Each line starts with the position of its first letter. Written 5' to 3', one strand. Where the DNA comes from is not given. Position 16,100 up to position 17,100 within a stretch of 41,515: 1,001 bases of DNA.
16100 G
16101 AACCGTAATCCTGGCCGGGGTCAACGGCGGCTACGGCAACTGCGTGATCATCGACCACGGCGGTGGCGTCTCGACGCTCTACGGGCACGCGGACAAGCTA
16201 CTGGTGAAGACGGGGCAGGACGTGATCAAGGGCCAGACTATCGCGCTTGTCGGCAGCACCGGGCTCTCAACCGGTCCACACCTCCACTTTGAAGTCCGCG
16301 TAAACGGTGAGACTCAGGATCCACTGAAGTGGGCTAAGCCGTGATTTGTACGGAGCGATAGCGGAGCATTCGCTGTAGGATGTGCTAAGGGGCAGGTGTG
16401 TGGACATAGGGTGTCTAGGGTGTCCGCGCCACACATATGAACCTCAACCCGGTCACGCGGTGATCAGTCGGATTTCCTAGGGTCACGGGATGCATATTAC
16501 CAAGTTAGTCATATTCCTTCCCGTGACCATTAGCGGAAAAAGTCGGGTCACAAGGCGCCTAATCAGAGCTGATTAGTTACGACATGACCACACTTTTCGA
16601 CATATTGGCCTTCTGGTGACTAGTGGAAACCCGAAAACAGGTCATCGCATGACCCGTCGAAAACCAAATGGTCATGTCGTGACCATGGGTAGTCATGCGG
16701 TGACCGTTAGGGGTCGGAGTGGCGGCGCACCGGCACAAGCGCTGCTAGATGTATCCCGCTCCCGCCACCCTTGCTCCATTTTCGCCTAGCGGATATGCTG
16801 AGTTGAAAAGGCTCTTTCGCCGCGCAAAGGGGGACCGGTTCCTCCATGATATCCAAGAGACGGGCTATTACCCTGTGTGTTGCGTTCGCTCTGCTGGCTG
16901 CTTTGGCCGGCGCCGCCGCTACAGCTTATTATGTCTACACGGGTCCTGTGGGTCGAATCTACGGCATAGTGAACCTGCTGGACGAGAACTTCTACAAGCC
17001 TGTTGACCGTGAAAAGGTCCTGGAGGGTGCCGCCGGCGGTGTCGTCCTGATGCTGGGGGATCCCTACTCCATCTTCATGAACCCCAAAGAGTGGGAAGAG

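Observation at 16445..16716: Phased array of GGTCAY-N3-RTGACC palindromes in a 500-bp ORF-free region upstream of ctpA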

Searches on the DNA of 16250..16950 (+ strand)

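Call 8: search_rna_families(source=window, start=16250, end=16950, threshold=evalue, max_evalue=10)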
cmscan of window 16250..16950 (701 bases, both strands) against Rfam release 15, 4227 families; matches with E-value up to 10: 0.
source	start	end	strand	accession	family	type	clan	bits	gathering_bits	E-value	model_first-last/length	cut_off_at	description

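Call 39: search_dna_similar(query=window:16345-16720:+, collection=plasmids, mode=distant, max_evalue=1, max_rows=15)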
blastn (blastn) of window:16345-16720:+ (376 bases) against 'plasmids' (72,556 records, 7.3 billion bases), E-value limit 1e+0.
No match.

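Call 40: search_dna_similar(query=window:16345-16720:+, collection=phages, mode=distant, max_evalue=1, max_rows=15)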
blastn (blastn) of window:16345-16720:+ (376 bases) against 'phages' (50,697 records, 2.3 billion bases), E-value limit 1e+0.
No match.

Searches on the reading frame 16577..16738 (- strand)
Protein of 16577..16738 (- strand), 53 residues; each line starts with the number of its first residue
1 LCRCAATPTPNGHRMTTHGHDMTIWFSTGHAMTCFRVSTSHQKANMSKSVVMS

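Call 76: search_protein_representatives(protein=window:16577-16738:-)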
Query: 53 residues. Proteins with E-value up to 0.001 (for the whole library): 13; up to 1e-10: 0; up to 1e-30: 0. The best 13 are listed.
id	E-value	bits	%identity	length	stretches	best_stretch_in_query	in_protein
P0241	1.6e-08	49.7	32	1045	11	6-39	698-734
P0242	6.0e-07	44.8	27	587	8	16-45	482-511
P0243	1.9e-06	43.2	33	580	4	9-45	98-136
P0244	1.7e-05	40.3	35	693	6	5-43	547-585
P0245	4.2e-05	39.1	39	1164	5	6-35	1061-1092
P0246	1.5e-04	37.4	29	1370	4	9-44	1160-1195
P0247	1.8e-04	37.1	42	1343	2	7-30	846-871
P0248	1.9e-04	37.0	39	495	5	3-25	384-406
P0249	2.1e-04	36.9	30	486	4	6-41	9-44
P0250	2.2e-04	36.8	22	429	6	13-44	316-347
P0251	2.9e-04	36.5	29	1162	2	5-44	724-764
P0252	7.3e-04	35.2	39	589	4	6-42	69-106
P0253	7.5e-04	35.2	29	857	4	8-42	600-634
